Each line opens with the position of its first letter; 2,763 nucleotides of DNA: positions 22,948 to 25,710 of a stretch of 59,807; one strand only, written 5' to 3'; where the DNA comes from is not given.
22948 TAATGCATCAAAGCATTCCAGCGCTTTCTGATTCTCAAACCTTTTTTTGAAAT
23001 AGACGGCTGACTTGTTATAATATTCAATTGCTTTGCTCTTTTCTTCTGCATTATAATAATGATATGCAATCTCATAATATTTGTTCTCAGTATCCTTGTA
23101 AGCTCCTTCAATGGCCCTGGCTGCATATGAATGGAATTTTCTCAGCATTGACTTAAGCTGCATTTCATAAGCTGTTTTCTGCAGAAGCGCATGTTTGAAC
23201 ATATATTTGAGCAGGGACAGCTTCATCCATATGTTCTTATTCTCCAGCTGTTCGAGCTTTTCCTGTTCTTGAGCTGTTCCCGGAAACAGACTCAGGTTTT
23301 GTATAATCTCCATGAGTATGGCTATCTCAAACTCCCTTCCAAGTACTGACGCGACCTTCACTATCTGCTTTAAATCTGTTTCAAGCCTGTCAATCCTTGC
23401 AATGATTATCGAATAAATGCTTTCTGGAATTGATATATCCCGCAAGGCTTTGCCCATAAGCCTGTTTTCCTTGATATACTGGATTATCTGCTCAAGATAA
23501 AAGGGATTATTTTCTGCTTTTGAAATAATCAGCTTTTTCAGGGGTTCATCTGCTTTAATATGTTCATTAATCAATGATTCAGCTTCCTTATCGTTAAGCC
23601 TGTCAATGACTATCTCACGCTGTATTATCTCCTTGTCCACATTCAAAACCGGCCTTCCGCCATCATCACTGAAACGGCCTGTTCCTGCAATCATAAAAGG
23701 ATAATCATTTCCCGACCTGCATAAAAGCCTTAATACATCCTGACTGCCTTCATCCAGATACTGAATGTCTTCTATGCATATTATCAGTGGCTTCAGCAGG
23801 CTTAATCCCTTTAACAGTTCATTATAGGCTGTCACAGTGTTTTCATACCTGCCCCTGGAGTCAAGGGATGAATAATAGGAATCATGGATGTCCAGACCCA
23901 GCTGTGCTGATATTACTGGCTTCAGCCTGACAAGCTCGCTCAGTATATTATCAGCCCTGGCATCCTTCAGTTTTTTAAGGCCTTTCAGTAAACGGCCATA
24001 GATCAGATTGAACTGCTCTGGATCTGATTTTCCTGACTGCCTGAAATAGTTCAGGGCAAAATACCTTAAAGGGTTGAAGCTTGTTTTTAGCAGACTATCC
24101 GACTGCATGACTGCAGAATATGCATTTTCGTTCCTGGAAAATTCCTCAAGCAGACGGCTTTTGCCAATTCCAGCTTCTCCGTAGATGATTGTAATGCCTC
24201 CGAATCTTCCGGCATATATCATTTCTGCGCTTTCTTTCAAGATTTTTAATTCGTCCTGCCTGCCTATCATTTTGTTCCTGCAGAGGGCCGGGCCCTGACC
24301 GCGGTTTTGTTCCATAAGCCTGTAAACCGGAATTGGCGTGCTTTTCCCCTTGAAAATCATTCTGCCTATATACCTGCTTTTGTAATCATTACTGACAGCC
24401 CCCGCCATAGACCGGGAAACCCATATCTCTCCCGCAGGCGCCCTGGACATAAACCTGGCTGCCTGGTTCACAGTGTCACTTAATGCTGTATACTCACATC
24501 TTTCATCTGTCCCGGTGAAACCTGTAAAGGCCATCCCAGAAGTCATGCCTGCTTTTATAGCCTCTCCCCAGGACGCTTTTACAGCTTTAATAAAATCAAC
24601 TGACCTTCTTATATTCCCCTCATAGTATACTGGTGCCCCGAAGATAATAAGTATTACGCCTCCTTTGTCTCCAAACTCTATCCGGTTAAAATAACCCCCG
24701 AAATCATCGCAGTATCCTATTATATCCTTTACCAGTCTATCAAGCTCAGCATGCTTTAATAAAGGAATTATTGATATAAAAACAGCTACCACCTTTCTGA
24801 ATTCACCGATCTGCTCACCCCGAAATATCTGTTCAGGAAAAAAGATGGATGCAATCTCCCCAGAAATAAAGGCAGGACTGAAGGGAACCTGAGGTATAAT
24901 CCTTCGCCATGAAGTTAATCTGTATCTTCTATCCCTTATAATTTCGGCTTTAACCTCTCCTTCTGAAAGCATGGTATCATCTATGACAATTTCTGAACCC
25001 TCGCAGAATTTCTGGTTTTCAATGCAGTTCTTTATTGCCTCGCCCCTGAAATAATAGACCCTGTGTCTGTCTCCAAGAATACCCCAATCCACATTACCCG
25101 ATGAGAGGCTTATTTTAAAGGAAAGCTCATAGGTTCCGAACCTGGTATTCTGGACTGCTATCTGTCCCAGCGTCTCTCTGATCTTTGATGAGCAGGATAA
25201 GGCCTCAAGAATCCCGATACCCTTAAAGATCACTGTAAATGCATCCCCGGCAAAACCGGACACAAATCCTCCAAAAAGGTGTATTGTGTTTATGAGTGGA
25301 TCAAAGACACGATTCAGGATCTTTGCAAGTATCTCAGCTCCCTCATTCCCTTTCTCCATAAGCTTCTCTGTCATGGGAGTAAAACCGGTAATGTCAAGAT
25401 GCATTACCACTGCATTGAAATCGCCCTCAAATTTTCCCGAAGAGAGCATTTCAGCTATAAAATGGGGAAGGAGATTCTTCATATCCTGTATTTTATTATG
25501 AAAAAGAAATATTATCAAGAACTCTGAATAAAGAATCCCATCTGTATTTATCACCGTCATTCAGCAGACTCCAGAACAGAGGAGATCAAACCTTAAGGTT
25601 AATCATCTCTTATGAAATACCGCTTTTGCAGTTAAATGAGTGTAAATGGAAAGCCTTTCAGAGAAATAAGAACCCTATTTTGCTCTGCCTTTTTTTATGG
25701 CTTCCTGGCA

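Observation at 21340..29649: Tandem pair of giant cyclase / STAND-NTPase / TPR proteins, a candidate sensor-effector or defence-like module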

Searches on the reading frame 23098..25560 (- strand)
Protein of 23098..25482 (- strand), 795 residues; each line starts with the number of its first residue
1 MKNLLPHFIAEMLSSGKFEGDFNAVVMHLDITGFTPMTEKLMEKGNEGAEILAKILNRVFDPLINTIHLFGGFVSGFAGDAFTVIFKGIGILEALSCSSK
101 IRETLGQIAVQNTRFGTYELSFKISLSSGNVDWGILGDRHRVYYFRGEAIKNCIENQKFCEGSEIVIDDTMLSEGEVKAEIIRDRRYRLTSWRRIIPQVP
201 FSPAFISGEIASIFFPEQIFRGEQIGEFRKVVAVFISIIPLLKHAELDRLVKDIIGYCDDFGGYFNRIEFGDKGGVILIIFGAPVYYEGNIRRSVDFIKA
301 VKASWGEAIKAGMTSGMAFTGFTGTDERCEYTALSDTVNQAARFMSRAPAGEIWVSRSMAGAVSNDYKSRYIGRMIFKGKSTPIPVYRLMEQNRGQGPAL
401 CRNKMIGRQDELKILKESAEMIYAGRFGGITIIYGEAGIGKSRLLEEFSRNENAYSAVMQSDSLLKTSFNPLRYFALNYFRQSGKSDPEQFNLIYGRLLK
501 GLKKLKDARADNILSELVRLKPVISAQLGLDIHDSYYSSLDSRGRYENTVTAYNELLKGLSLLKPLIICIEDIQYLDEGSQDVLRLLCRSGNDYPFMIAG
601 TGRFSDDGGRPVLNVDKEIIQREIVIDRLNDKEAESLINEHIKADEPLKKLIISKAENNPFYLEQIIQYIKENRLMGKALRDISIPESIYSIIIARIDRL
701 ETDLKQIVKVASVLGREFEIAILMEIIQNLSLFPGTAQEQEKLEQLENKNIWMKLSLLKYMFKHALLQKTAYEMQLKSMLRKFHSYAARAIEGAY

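Call 13: search_solved_structures(query=window:23293-25560:-, max_evalue=1, show_alignments=3)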
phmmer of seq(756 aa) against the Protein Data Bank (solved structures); distinct sequences matched with E-value up to 1: 30.
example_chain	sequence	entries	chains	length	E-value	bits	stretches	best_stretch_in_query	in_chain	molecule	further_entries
4cm0_A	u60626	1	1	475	9.7e-19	70.3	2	44-228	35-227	SOLUBLE ADENYLYL CYCLASE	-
4cm2_A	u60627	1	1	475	1.2e-18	70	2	44-228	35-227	ADENYLATE CYCLASE TYPE 10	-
4oya_A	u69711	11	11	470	1.3e-18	69.9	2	44-228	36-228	Adenylate cyclase type 10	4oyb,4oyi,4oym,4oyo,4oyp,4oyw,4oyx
4clf_A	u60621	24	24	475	1.3e-18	69.9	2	44-228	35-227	ADENYLATE CYCLASE TYPE 10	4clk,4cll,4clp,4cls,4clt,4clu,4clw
3r5g_A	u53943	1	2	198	6.7e-11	44.3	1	335-421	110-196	CyaB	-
2w01_A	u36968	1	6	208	4.4e-07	31.7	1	46-201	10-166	ADENYLATE CYCLASE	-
1wc0_A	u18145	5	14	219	2.2e-06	29.4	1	336-392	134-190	ADENYLATE CYCLASE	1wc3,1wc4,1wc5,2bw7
1wc1_A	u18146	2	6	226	2.6e-06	29.2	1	336-392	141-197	ADENYLATE CYCLASE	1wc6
6fht_A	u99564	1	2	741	3.9e-06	28.6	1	43-201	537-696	Bacteriophytochrome,Adenylate cyclase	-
6sir_A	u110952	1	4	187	0.00034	22.2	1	321-407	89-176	Nucleotide cyclase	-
5oyh_A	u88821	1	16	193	0.00034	22.2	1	321-407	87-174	Nucleotide cyclase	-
6ao9_A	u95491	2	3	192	0.00042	21.9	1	321-408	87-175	Bacterio-rhodopsin/guanylyl cyclase 1 fusion protein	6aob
6aoa_A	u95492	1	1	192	0.00044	21.8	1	321-408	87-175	Bacterio-rhodopsin/guanylyl cyclase 1 fusion protein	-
5o5k_A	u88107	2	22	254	0.0027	19.2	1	334-408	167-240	Adenylate cyclase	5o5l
3et6_A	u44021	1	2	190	0.0033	18.9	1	325-409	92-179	Soluble guanylyl cyclase beta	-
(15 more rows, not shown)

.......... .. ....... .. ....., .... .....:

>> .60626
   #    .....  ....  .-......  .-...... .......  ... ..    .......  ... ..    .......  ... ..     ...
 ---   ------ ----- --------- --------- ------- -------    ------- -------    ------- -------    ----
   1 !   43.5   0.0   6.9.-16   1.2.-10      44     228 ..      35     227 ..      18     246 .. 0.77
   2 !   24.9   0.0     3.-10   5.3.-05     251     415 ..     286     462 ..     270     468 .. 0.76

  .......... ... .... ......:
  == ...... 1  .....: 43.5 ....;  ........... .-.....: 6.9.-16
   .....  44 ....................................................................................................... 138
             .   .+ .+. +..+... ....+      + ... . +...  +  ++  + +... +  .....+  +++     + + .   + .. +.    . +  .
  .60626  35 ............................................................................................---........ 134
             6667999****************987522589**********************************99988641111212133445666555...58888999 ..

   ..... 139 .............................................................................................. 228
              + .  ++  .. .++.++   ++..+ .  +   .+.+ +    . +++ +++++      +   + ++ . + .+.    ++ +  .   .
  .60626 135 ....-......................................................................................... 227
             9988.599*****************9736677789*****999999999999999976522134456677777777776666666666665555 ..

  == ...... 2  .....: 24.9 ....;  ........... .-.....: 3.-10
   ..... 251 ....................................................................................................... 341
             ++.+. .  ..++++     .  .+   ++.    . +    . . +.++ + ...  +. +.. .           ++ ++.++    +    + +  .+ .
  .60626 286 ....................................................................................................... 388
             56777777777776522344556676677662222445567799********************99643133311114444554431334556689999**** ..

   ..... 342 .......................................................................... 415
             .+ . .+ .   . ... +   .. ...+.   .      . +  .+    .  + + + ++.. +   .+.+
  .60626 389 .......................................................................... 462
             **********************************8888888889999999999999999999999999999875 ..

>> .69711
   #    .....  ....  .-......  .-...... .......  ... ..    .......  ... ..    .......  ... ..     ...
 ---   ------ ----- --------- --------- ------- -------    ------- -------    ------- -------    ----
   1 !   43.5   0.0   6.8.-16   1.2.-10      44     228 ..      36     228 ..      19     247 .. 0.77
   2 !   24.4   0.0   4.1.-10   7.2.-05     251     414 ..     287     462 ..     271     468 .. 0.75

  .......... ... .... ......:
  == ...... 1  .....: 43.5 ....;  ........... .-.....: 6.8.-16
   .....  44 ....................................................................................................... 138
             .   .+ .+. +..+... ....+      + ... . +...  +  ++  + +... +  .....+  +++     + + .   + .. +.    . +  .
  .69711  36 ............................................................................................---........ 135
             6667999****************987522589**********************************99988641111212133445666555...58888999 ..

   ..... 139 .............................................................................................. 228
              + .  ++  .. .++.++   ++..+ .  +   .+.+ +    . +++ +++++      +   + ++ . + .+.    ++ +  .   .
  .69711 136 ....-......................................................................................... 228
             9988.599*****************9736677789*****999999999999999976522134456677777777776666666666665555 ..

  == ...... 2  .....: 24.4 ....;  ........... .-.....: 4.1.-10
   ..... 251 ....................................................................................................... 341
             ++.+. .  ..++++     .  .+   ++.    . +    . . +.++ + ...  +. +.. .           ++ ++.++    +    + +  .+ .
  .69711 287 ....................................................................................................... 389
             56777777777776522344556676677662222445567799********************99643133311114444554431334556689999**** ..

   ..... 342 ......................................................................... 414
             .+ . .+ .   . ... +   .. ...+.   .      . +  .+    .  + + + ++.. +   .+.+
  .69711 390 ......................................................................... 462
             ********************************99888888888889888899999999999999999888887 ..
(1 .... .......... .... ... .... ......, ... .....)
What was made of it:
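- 24907..25431 (-): Gene 1 C1 cyclase homology domain (aa ~18-192). It carries both metal-binding Asp residues (HLDITGF, FAGDAF) and lacks the Asn/Arg pair. phmmer to human sAC C1 residues 35-227 (call 13).
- On sAC-like (ADCY10-type) nucleotide cyclases: Two ordered matches to sAC C1 and C2 (call 13).
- Two ordered stretches match C1 and C2 (call 13). The solved guanylyl cyclase Cya2 (2w01) is among the sequence hits to C1 (call 13).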

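Call 15: find_homologous_proteins(query=window:23098-25482:-, max_evalue=1e-10)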
Query seq(795 aa) (795 aa): 2028 proteins with E <= 1e-10 among 8000 candidates; the best 120 are listed.
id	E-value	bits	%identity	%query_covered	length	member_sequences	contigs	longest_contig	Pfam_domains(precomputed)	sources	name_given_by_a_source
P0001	0.0e+0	1441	81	100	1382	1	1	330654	PF13431.13,PF13176.13,PF13428.13,PF13191.13,PF13374.13,PF14559.13,PF17874.8,PF00515.35,PF13424.13,PF13432.13,PF00211.26,PF13181.13,PF07719.24,PF13174.13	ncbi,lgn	-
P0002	5.4e-219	747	45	100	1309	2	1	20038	PF13176.13,PF13428.13,PF13191.13,PF13374.13,PF17874.8,PF00515.35,PF13424.13,PF28559.1,PF14938.13,PF00211.26,PF13181.13,PF07719.24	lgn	-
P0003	6.6e-214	731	45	100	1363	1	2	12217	PF13431.13,PF12862.14,PF13414.13,PF13176.13,PF13428.13,PF13191.13,PF13374.13,PF17874.8,PF00515.35,PF13424.13,PF14938.13,PF13432.13,PF00211.26,PF13181.13,PF07719.24,PF13174.13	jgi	-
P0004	1.1e-213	730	44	100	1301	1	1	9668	PF17874.8,PF00515.35,PF13424.13,PF13176.13,PF00211.26,PF13181.13,PF07719.24,PF13191.13,PF13374.13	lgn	-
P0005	3.3e-213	728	45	100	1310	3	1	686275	PF13414.13,PF17874.8,PF00515.35,PF13424.13,PF13176.13,PF13428.13,PF00211.26,PF13181.13,PF07719.24,PF13191.13,PF13374.13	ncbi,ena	-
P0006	3.9e-206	705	43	100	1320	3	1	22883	PF10602.16,PF00515.35,PF13424.13,PF13176.13,PF14938.13,PF00211.26,PF13181.13,PF07719.24,PF13191.13,PF13374.13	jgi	-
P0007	1.9e-204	699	44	100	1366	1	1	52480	PF12862.14,PF13414.13,PF13176.13,PF13428.13,PF13191.13,PF13374.13,PF14559.13,PF17874.8,PF00515.35,PF13424.13,PF14938.13,PF13432.13,PF00211.26,PF13181.13,PF07719.24,PF13174.13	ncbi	-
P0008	1.0e-195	670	42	99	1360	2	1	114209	PF12862.14,PF13176.13,PF13428.13,PF13191.13,PF13374.13,PF14559.13,PF17874.8,PF00515.35,PF13424.13,PF13432.13,PF00211.26,PF13181.13,PF07719.24,PF13174.13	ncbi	-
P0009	1.5e-189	650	43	100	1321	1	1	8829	PF00515.35,PF13424.13,PF13176.13,PF14938.13,PF13428.13,PF00211.26,PF13181.13,PF07719.24,PF13174.13,PF13191.13,PF13374.13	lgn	-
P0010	4.3e-183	629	40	100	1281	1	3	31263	PF10602.16,PF13176.13,PF24762.2,PF13401.13,PF01637.25,PF13191.13,PF13374.13,PF17874.8,PF00515.35,PF13424.13,PF14938.13,PF00211.26,PF13181.13,PF07719.24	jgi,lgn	jgi:predicted ATPase/class 3 adenylate cyclase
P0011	1.8e-179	617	41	100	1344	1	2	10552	PF10602.16,PF13414.13,PF13176.13,PF13428.13,PF13191.13,PF13374.13,PF17874.8,PF00515.35,PF13424.13,PF14938.13,PF13432.13,PF00211.26,PF13181.13,PF07719.24,PF13174.13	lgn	-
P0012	3.5e-177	609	40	100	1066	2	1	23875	PF17874.8,PF00515.35,PF13424.13,PF13176.13,PF14938.13,PF00211.26,PF07719.24,PF13191.13,PF13374.13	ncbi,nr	ncbi:MAG TPA: adenylate/guanylate cyclase domain-containing protein, partial [Candidatus Marinimicro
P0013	4.1e-177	609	39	100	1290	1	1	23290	PF13431.13,PF13414.13,PF13176.13,PF13428.13,PF13191.13,PF13374.13,PF17874.8,PF00515.35,PF13424.13,PF00211.26,PF13181.13,PF07719.24,PF13174.13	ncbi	-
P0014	8.1e-177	608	40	100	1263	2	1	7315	PF17874.8,PF00515.35,PF13424.13,PF13176.13,PF24885.2,PF14938.13,PF00211.26,PF13181.13,PF07719.24,PF13191.13,PF13374.13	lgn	-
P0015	1.2e-175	604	40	100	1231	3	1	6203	PF13414.13,PF13176.13,PF13428.13,PF13191.13,PF13374.13,PF17874.8,PF00515.35,PF13424.13,PF14938.13,PF00211.26,PF13181.13,PF07719.24,PF13174.13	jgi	-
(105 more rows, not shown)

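Call 16: find_encoding_contigs(protein=P0001, flank=10000, max_places=3)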
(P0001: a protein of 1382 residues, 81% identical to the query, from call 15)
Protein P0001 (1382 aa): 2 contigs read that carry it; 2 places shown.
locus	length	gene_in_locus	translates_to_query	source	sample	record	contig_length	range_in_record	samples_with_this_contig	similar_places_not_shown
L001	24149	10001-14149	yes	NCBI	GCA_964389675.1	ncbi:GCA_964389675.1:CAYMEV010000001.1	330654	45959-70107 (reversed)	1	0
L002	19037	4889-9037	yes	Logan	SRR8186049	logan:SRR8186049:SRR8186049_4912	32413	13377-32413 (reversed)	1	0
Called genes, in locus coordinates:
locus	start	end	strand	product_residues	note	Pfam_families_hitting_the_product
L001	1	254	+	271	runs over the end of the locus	PF20720:nSTAND3 (faint), PF13401:AAA_22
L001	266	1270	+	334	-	PF01584:CheW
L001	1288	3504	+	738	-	PF02985:HEAT (faint), PF12717:Cnd1 (faint), PF13513:HEAT_EZ (faint), PF21581:SCD (faint), PF03130:HEAT_PBS (faint), PF00514:Arm (faint), PF13646:HEAT_2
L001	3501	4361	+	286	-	PF03705:CheR_N, PF01739:CheR, PF08242:Methyltransf_12 (faint)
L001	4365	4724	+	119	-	PF00072:Response_reg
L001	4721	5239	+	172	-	PF04390:LptE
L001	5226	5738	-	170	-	PF07291:MauE, PF07681:DoxX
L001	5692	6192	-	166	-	PF00581:Rhodanese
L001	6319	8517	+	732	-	PF00266:Aminotran_5, PF01212:Beta_elim_lyase (weak), PF01041:DegT_DnrJ_EryC1 (weak), PF00586:AIRS, PF02769:AIRS_C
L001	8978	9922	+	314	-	PF00515:TPR_1 (faint), PF07719:TPR_2 (faint), PF13424:TPR_12 (faint), PF13432:TPR_16 (faint), PF04212:MIT (faint), PF13414:TPR_11 (faint), PF21033:RMD1-3 (faint)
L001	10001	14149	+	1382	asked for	PF00211:Guanylate_cyc (faint), PF13191:AAA_16, PF07719:TPR_2 (faint), PF13174:TPR_6 (faint), PF00515:TPR_1 (faint), PF13181:TPR_8 (faint), PF13424:TPR_12, PF13424:TPR_12, +7 more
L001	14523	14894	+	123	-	PF02830:V4R (weak)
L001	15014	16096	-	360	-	PF00056:Ldh_1_N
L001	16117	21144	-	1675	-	-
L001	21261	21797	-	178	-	PF01558:POR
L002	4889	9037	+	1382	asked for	PF00211:Guanylate_cyc (faint), PF13191:AAA_16, PF07719:TPR_2 (faint), PF13174:TPR_6 (faint), PF00515:TPR_1 (faint), PF13181:TPR_8 (faint), PF13424:TPR_12, PF13424:TPR_12, +7 more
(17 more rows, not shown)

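Call 17: find_encoding_contigs(protein=P0005, flank=10000, max_places=3)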
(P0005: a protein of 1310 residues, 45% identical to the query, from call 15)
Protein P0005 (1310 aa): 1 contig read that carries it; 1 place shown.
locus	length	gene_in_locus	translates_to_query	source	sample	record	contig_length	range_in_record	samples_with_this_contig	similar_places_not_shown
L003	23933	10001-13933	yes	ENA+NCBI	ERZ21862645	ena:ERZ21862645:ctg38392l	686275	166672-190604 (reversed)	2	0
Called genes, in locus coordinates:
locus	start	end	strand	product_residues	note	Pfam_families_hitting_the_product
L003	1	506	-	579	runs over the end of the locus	PF08439:Peptidase_M3_N, PF01432:Peptidase_M3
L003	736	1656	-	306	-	PF00106:adh_short, PF08659:KR (faint), PF13561:adh_short_C2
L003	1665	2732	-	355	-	PF03848:TehB (weak), PF13489:Methyltransf_23 (faint), PF08241:Methyltransf_11, PF08242:Methyltransf_12, PF13649:Methyltransf_25, PF13847:Methyltransf_31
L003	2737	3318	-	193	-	PF00440:TetR_N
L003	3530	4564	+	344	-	PF01628:HrcA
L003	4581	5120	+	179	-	PF01025:GrpE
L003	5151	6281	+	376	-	PF00226:DnaJ, PF01556:DnaJ_C, PF00684:DnaJ_CXXCXGXG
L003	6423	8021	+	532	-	PF13353:Fer4_12 (weak), PF04055:Radical_SAM, PF13186:SPASM (weak)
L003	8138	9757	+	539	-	PF00149:Metallophos, PF02872:5_nucleotid_C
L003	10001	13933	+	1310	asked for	PF00211:Guanylate_cyc (weak), PF13176:TPR_7 (faint), PF00211:Guanylate_cyc, PF13191:AAA_16, PF13181:TPR_8 (faint), PF00515:TPR_1 (faint), PF07719:TPR_2 (faint), PF13424:TPR_12 (weak), +4 more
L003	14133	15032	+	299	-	PF13487:HD_5, PF01966:HD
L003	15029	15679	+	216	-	PF11750:DUF3307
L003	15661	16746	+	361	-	PF01590:GAF, PF13185:GAF_2, PF13492:GAF_3 (weak), PF13487:HD_5, PF01966:HD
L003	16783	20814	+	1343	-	PF13414:TPR_11 (faint), PF13181:TPR_8 (faint), PF13176:TPR_7 (faint), PF00211:Guanylate_cyc (weak), PF13191:AAA_16, PF13424:TPR_12, PF17874:TPR_MalT, PF13424:TPR_12 (weak), +11 more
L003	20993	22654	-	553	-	PF01268:FTHFS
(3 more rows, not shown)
